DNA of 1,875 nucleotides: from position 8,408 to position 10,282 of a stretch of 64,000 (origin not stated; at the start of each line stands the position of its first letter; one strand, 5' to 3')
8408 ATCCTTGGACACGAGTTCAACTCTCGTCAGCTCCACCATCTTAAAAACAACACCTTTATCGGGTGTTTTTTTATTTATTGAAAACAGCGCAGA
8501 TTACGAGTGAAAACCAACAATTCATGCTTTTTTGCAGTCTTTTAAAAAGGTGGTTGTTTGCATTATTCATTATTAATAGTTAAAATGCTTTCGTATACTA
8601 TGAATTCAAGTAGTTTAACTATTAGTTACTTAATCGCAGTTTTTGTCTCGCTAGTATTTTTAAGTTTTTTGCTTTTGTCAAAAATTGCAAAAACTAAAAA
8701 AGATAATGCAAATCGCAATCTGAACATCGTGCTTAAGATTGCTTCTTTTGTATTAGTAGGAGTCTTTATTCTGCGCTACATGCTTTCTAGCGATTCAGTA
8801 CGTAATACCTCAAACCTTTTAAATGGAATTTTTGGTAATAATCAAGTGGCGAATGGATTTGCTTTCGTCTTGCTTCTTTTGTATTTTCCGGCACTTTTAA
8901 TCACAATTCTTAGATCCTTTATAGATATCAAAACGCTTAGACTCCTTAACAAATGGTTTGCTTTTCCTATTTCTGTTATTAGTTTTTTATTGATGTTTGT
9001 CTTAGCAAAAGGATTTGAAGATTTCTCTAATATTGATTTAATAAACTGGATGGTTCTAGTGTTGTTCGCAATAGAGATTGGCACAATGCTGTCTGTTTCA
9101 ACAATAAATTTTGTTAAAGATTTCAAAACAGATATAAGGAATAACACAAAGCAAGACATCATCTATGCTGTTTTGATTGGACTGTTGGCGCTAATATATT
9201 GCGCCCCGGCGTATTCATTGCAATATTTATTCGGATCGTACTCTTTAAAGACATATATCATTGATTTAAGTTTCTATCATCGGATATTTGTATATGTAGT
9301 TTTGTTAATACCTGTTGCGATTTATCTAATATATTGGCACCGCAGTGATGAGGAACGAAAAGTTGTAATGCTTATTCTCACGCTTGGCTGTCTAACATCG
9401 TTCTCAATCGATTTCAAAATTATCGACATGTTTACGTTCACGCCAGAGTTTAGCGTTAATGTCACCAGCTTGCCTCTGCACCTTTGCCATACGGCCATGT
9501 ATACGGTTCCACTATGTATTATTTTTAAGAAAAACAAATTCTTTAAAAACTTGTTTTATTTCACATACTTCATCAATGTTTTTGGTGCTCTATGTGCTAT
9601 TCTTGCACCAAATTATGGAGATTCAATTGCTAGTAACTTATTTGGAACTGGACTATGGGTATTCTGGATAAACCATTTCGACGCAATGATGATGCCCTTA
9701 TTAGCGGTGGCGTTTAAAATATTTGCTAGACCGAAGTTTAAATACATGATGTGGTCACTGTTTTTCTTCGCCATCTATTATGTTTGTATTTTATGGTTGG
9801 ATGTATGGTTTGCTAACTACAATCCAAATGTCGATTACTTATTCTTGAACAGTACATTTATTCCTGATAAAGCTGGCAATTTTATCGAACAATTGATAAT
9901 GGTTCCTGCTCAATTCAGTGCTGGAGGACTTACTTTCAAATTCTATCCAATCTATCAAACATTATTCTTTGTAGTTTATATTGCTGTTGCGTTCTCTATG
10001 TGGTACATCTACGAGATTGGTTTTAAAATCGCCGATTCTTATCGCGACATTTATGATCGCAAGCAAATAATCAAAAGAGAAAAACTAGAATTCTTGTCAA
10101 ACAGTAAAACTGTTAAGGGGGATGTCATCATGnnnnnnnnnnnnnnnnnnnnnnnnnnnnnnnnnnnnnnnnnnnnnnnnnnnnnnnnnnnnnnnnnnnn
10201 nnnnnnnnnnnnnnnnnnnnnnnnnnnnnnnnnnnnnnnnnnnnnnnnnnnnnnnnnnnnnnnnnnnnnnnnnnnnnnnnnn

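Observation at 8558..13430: Atypical three-gene ABC-like module adjacent to ssrA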

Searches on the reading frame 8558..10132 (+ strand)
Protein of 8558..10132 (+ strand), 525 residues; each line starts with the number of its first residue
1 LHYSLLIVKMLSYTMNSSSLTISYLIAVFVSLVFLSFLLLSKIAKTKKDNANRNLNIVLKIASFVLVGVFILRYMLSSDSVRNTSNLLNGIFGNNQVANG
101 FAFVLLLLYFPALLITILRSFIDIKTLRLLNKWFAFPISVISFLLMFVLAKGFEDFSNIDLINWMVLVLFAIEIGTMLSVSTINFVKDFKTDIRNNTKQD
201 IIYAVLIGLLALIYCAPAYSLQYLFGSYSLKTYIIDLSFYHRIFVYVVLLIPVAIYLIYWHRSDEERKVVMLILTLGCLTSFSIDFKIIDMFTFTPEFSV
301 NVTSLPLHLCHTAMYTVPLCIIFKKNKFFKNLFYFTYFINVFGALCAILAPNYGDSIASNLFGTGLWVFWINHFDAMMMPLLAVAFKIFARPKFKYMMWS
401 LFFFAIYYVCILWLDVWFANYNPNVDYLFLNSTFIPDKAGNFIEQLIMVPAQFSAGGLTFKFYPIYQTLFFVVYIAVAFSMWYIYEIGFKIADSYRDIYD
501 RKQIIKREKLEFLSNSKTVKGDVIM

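Call 10: find_homologous_proteins(query=window:8558-10132:+, max_evalue=0.001)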
Query window:8558-10132:+ (525 aa): 157 proteins with E <= 0.001 among 8000 candidates; the best 120 are listed.
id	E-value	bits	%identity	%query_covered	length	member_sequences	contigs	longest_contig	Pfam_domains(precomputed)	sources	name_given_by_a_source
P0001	0.0e+0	1129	99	100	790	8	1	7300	PF14808.12,PF00005.34,PF13304.13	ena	-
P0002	1.5e-290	983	86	97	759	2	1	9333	PF14808.12,PF00005.34,PF13304.13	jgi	-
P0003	1.3e-187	643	57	95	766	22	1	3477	PF14808.12,PF00005.34,PF13304.13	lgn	-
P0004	3.2e-186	639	58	97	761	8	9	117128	PF14808.12,PF00005.34,PF13304.13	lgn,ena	-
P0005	7.9e-185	634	57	97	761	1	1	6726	PF14808.12,PF00005.34,PF13304.13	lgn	-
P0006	8.1e-180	617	58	97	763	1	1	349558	PF14808.12,PF00005.34,PF13304.13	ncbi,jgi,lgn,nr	ncbi:MAG: YwaF family protein [Erysipelotrichaceae bacterium]|jgi:ABC-2 type transport system ATP-bi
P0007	9.2e-179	614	55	99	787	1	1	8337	PF14808.12,PF00005.34,PF13304.13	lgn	-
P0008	5.8e-177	608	55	97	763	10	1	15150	PF14808.12,PF00005.34,PF13304.13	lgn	-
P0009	6.3e-83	298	39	94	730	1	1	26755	PF14808.12,PF00005.34,PF13304.13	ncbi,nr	ncbi:MAG: YwaF family protein [Clostridia bacterium]|nr:YwaF family protein [Clostridia bacterium]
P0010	2.7e-81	292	40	87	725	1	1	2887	PF14808.12,PF00005.34,PF13304.13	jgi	-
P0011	1.0e-78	284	35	94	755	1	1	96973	PF14808.12,PF00005.34,PF13304.13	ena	-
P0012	1.6e-76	277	38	87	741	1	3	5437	PF14808.12,PF00005.34,PF13304.13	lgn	-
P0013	3.8e-76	275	44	58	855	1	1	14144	PF14808.12,PF00005.34,PF13304.13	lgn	-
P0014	9.3e-76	274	37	83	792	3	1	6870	PF14808.12,PF00005.34,PF13304.13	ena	-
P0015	4.6e-75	272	39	88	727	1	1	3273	PF14808.12,PF00005.34,PF13304.13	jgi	jgi:ABC-2 type transport system ATP-binding protein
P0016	5.2e-75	272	35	87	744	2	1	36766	PF14808.12,PF00005.34,PF13304.13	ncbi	-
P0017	1.2e-74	270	37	91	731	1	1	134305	PF14808.12,PF00005.34,PF13304.13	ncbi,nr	ncbi:MAG: YwaF family protein [Clostridia bacterium]|nr:YwaF family protein [Clostridia bacterium]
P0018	5.2e-74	268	36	86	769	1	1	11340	PF14808.12,PF00005.34,PF13304.13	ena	-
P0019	8.8e-74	268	36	83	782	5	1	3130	PF14808.12,PF00005.34,PF13304.13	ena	-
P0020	1.1e-73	267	37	94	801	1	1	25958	PF14808.12,PF00005.34,PF13304.13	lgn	-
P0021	1.5e-73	267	35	94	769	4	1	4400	PF14808.12,PF00005.34,PF13304.13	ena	-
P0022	3.7e-73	266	35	89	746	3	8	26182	PF14808.12,PF00005.34,PF13304.13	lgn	-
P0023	6.8e-73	265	35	83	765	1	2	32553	PF14808.12,PF00005.34,PF13304.13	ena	-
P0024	1.3e-72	264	33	95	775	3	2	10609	PF14808.12,PF00005.34,PF13304.13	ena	-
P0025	2.0e-72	263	33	85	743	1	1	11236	PF14808.12,PF00005.34,PF13304.13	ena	-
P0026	6.4e-72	262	36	91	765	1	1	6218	PF14808.12,PF00005.34,PF13304.13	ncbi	-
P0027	2.0e-71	260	36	84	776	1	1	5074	PF14808.12,PF00005.34,PF13304.13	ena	-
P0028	7.9e-71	258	34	90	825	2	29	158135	PF14808.12,PF00005.34,PF13304.13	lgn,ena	-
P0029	1.2e-70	257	35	92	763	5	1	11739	PF14808.12,PF00005.34,PF13304.13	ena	-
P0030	3.0e-70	256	37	87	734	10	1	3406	PF14808.12,PF00005.34,PF13304.13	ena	-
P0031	8.4e-70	255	37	87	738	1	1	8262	PF14808.12,PF00005.34,PF13304.13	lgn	-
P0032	1.2e-69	254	43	58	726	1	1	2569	PF14808.12,PF00005.34,PF13304.13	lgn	-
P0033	2.2e-69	253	33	93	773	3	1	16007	PF14808.12,PF00005.34,PF13304.13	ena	-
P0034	2.5e-69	253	43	58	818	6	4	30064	PF14808.12,PF00005.34,PF13304.13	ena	-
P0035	3.1e-69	253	42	58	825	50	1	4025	PF14808.12,PF00005.34,PF13304.13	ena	-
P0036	4.8e-69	252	35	89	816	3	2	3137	PF14808.12,PF00005.34,PF13304.13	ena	-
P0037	6.1e-69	252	37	82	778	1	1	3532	PF14808.12,PF00005.34,PF13304.13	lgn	-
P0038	6.4e-69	252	35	94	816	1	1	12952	PF14808.12,PF00005.34,PF13304.13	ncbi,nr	ncbi:MAG: YwaF family protein [Clostridia bacterium]|nr:YwaF family protein [Clostridia bacterium]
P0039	1.5e-68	250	36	92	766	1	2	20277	PF14808.12,PF00005.34,PF13304.13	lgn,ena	-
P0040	1.7e-67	247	34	95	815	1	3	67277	PF14808.12,PF00005.34,PF13304.13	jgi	-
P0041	1.8e-67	247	37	87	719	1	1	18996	PF14808.12,PF00005.34,PF13304.13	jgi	jgi:ABC-2 type transport system ATP-binding protein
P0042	2.0e-67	247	34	90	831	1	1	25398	PF14808.12,PF00005.34,PF13304.13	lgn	-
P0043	3.5e-67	246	33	89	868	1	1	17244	PF14808.12,PF00005.34,PF13304.13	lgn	-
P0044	5.3e-67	245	35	88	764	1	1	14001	PF14808.12,PF00005.34,PF13304.13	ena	-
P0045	7.7e-67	245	33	95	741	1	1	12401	PF14808.12,PF00005.34,PF13304.13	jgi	-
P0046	3.1e-66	243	34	94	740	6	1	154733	PF14808.12,PF00005.34,PF13304.13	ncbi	-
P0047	5.4e-66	242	40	65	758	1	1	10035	PF14808.12,PF00005.34,PF13304.13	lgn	-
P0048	5.9e-66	242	36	84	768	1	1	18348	PF14808.12,PF00005.34,PF13304.13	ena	-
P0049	1.0e-65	241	35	89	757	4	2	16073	PF14808.12,PF00005.34,PF13304.13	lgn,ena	-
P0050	1.3e-65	241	35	86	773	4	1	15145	PF14808.12,PF00005.34,PF13304.13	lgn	-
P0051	3.1e-65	239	36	90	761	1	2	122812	PF14808.12,PF00005.34,PF13304.13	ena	-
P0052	1.6e-64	237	34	88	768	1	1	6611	PF14808.12,PF00005.34,PF13304.13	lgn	-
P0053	2.1e-64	237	38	68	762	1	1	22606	PF14808.12,PF00005.34,PF13304.13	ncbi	-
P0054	3.4e-64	236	33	87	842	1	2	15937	PF14808.12,PF00005.34,PF13304.13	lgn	-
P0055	4.2e-64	236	33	92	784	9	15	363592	PF14808.12,PF00005.34,PF13304.13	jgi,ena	-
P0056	5.0e-64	235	36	82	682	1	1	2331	PF14808.12,PF00005.34,PF13304.13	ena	-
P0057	6.3e-64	235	36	89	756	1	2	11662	PF14808.12,PF00005.34,PF13304.13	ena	-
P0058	8.9e-64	235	38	68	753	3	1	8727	PF14808.12,PF00005.34,PF13304.13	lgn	-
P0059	1.1e-63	234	35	94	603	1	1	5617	PF14808.12,PF00005.34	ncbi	-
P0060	1.1e-63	234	34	91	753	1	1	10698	PF14808.12,PF00005.34,PF13304.13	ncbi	-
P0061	7.0e-63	232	34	94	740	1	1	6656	PF14808.12,PF00005.34,PF13304.13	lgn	-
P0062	1.4e-62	231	40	60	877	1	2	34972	PF14808.12,PF00005.34,PF13304.13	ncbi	-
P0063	1.4e-62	231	34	87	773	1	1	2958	PF14808.12,PF00005.34,PF13304.13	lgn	-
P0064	2.0e-62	230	35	86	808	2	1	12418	PF14808.12,PF00005.34,PF13304.13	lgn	-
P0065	2.4e-62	230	33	87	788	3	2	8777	PF14808.12,PF00005.34,PF13304.13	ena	-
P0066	4.1e-62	229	32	90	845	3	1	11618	PF14808.12,PF00005.34,PF13304.13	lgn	-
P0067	4.6e-62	229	34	78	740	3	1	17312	PF14808.12,PF00005.34,PF13304.13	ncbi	-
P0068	6.4e-62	229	35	85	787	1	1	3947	PF14808.12,PF00005.34,PF13304.13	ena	-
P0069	8.9e-62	228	35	89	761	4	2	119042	PF14808.12,PF00005.34,PF13304.13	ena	-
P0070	9.1e-62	228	43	55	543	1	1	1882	PF14808.12,PF00005.34,PF13304.13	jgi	jgi:ABC-2 type transport system ATP-binding protein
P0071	1.0e-61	228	33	91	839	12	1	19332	PF14808.12,PF00005.34,PF13304.13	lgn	-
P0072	4.4e-61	226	32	95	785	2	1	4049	PF14808.12,PF00005.34,PF13304.13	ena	-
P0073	6.4e-61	225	34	84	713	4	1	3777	PF14808.12,PF00005.34,PF13304.13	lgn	-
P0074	6.8e-61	225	36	86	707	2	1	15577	PF14808.12,PF00005.34,PF13304.13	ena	-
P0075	1.3e-60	224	33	88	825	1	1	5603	PF14808.12,PF00005.34,PF13304.13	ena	-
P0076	2.1e-60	224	32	92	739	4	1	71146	PF14808.12,PF00005.34,PF13304.13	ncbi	-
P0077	3.4e-60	223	35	89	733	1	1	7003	PF14808.12,PF00005.34,PF13304.13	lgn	-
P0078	1.3e-59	221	33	88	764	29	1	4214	PF14808.12,PF00005.34,PF13304.13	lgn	-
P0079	2.9e-59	220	33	94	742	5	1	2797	PF14808.12,PF00005.34,PF13304.13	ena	-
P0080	5.0e-59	219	32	94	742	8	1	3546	PF14808.12,PF00005.34,PF13304.13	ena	-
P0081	8.9e-59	218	32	94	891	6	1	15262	PF14808.12,PF00005.34,PF13304.13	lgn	-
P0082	1.4e-58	217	33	93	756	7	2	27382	PF14808.12,PF00005.34,PF13304.13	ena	-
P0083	1.6e-58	217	32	93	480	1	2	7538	PF14808.12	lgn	-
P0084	9.7e-58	215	36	66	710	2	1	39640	PF14808.12,PF00005.34,PF13304.13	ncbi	-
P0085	9.7e-58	215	32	95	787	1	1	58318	PF14808.12,PF00005.34,PF13304.13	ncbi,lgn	-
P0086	1.0e-57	215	32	90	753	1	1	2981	PF14808.12,PF00005.34,PF13304.13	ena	-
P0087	1.3e-57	214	42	54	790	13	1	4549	PF14808.12,PF00005.34,PF13304.13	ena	-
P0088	1.6e-57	214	31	89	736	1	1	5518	PF14808.12,PF00005.34,PF13304.13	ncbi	-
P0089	1.6e-57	214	37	66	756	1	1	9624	PF14808.12,PF00005.34,PF13304.13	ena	-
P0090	1.9e-57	214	32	94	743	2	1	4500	PF14808.12,PF00005.34,PF13304.13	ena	-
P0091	2.3e-57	214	34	86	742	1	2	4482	PF14808.12,PF00005.34,PF13304.13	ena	-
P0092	2.8e-57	213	31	78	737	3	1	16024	PF14808.12,PF00005.34,PF13304.13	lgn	-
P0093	3.3e-57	213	30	96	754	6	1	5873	PF14808.12,PF00005.34,PF13304.13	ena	-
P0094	4.6e-57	212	32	88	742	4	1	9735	PF14808.12,PF00005.34,PF13304.13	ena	-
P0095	5.4e-57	212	33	93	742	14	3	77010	PF14808.12,PF00005.34,PF13304.13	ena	-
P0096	2.2e-56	210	32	94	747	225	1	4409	PF14808.12,PF00005.34,PF13304.13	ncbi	-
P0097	2.2e-56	210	32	89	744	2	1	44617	PF14808.12,PF00005.34,PF13304.13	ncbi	-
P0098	2.8e-56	210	32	87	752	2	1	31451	PF14808.12,PF00005.34,PF13304.13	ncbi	-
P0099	3.3e-56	210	32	90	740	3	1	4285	PF14808.12,PF00005.34,PF13304.13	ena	-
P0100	1.2e-55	208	32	94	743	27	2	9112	PF14808.12,PF00005.34,PF13304.13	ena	-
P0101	2.4e-55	207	33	94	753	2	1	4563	PF14808.12,PF00005.34,PF13304.13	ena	-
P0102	3.3e-55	206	33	88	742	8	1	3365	PF14808.12,PF00005.34,PF13304.13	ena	-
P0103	4.9e-55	206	33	93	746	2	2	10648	PF14808.12,PF00005.34,PF13304.13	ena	-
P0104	7.2e-55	205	33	93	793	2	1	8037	PF14808.12,PF00005.34,PF13304.13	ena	-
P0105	8.8e-55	205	33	80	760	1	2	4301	PF14808.12,PF00005.34,PF13304.13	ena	-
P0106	1.0e-54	205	35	80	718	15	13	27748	PF14808.12,PF00005.34,PF13304.13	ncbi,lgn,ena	-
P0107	1.4e-54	204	32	88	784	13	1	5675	PF14808.12,PF00005.34,PF13304.13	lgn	-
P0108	1.1e-53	201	31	92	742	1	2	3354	PF14808.12,PF00005.34,PF13304.13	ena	-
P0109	2.3e-53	200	32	87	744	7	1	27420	PF14808.12,PF00005.34,PF13304.13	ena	-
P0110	2.6e-53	200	32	87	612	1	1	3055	PF14808.12,PF00005.34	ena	-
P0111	2.9e-53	200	31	94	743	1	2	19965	PF14808.12,PF00005.34,PF13304.13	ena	-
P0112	4.9e-53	199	31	94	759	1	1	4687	PF14808.12,PF00005.34,PF13304.13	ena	-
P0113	7.6e-53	199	32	86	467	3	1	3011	PF14808.12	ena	-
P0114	8.6e-53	198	31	93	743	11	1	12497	PF14808.12,PF00005.34,PF13304.13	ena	-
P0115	1.0e-52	198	32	94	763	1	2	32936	PF14808.12,PF00005.34,PF13304.13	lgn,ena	-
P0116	1.2e-52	198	35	65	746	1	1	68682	PF14808.12,PF00005.34,PF13304.13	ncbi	-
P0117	1.5e-52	198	31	91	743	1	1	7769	PF14808.12,PF00005.34,PF13304.13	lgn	-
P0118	1.7e-52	197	31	94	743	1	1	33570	PF14808.12,PF00005.34,PF13304.13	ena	-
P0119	2.1e-52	197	31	86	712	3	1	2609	PF14808.12,PF00005.34,PF13304.13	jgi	jgi:ABC-2 type transport system ATP-binding protein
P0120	2.6e-52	197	29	96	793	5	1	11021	PF14808.12,PF00005.34,PF13304.13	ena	-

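Call 12: find_encoding_contigs(protein=P0006, flank=8000, max_places=2)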
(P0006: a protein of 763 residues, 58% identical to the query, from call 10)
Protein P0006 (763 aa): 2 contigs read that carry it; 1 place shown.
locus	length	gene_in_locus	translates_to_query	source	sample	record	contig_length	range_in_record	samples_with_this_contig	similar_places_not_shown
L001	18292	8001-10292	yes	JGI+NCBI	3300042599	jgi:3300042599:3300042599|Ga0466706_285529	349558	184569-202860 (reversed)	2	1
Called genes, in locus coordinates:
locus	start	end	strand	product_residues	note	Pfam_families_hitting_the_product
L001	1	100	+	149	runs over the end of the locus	PF01281:Ribosomal_L9_N, PF03948:Ribosomal_L9_C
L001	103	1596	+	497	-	PF00772:DnaB, PF03796:DnaB_C, PF13481:AAA_25, PF06745:ATPase (faint)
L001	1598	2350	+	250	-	PF00753:Lactamase_B, PF23023:Anti-Pycsar_Apyc1, PF16661:Lactamase_B_6 (faint), PF12706:Lactamase_B_2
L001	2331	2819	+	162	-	PF02590:SPOUT_MTase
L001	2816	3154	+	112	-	-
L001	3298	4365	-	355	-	-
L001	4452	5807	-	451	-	PF00999:Na_H_Exchanger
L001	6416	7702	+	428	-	-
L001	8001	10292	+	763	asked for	PF14808:TMEM164, PF00005:ABC_tran, PF13304:AAA_21 (weak)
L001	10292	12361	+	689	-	PF16949:ABC_tran_2 (weak), PF09847:12TM_1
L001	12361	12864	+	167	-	-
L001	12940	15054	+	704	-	-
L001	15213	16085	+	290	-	PF02645:DegV, PF13684:FakA-like_C (faint)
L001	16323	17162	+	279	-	PF02645:DegV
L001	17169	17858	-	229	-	PF12844:HTH_19 (weak), PF13560:HTH_31, PF01381:HTH_3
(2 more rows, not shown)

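Call 13: find_encoding_contigs(protein=P0017, flank=8000, max_places=2)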
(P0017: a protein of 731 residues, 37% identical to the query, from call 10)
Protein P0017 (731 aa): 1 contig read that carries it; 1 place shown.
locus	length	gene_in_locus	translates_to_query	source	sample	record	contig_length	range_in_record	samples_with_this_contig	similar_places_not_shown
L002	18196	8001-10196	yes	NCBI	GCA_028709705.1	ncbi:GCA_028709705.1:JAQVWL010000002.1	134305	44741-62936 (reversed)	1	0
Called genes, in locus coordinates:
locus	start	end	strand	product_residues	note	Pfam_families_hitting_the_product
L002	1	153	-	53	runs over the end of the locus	-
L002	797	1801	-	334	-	-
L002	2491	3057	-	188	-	-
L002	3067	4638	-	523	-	PF28550:DUF8436, PF00890:FAD_binding_2 (faint), PF21688:FAD-depend_C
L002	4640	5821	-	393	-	PF00890:FAD_binding_2, PF01266:DAO (weak), PF03486:HI0933_like, PF07992:Pyr_redox_2, PF12831:FAD_oxidored, PF13450:NAD_binding_8 (weak), PF13738:Pyr_redox_3 (faint), PF22780:HI0933_like_1st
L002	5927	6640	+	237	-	PF09335:VTT_dom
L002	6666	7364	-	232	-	PF00106:adh_short, PF01370:Epimerase (faint), PF08659:KR (weak), PF13561:adh_short_C2, PF23441:SDR (weak)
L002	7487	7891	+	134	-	-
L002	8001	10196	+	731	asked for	PF14808:TMEM164, PF00005:ABC_tran, PF13304:AAA_21 (weak)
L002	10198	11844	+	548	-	PF16949:ABC_tran_2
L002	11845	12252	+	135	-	-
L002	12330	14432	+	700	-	-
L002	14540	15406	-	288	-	PF02645:DegV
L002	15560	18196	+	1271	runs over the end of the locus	PF09479:Flg_new (faint)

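Call 56: predict_structure(alignment_id=A6)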
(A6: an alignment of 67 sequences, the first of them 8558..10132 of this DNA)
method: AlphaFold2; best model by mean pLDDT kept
length: 525 residues; sequences in the alignment: 67
mean_pLDDT: 91.7   pTM: 0.90
mean pLDDT of the five models: 91.7, 91.1, 91.0, 90.5, 89.8
residues with pLDDT >= 90: 422; 70-90: 76; 50-70: 22; < 50: 5
segments of 3 or more residues with pLDDT < 50: none
pLDDT, mean of each block of 10 residues (from residue 1): 54 72 97 96 87 95 98 94 94 95 97 98 97 98 97 76 93 98 95 87 97 97 95 88 94 96 97 98 94 89 93 96 97 94 93 90 96 96 97 94 94 94 87 76 87 96 93 92 92 93 96 77 51
secondary structure, 60 per line:
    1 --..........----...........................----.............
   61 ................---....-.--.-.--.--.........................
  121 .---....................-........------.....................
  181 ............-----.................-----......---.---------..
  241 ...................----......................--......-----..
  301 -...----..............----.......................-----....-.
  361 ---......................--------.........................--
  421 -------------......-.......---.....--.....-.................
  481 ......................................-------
elements in order: H3-12 H17-43 H48-76 H80-83 H96-121 H125-144 H146-153 H160-192 H198-214 H220-225 H239-259 H264-285 H288-291 H309-322 H327-349 H355-358 H364-385 H394-418 H434-439 H441-447 E451-455 E458-462 H464-518

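Call 61: find_encoding_contigs(protein=P0083, flank=6000, max_places=2)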
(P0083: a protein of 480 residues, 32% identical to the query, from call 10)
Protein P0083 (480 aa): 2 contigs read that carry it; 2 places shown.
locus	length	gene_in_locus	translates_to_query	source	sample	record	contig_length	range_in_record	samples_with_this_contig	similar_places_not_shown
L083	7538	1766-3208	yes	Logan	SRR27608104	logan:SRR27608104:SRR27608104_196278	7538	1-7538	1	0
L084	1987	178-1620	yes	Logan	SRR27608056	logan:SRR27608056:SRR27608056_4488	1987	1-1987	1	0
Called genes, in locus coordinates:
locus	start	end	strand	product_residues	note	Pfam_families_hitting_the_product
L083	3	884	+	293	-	?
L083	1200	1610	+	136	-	-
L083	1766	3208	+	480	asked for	PF14808:TMEM164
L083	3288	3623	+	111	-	-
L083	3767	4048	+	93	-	PF13683:rve_3 (weak), PF13333:rve_2 (weak)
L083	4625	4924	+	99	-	-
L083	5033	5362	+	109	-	PF13443:HTH_26, PF01381:HTH_3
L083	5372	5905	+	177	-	PF07638:Sigma70_ECF (faint), PF08281:Sigma70_r4_2 (weak)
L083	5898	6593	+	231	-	-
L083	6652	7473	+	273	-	-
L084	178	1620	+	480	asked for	PF14808:TMEM164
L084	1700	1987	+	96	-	?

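Call 90: search_dna_similar(query=window:8558-10132:+, collection=plasmids, mode=protein, max_rows=8)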
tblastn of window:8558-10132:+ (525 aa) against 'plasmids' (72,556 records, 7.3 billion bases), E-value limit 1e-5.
No match.

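Call 91: search_dna_similar(query=window:8558-10132:+, collection=phages, mode=protein, max_rows=8)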
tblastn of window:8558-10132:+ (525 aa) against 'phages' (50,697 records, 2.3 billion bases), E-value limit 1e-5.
No match.
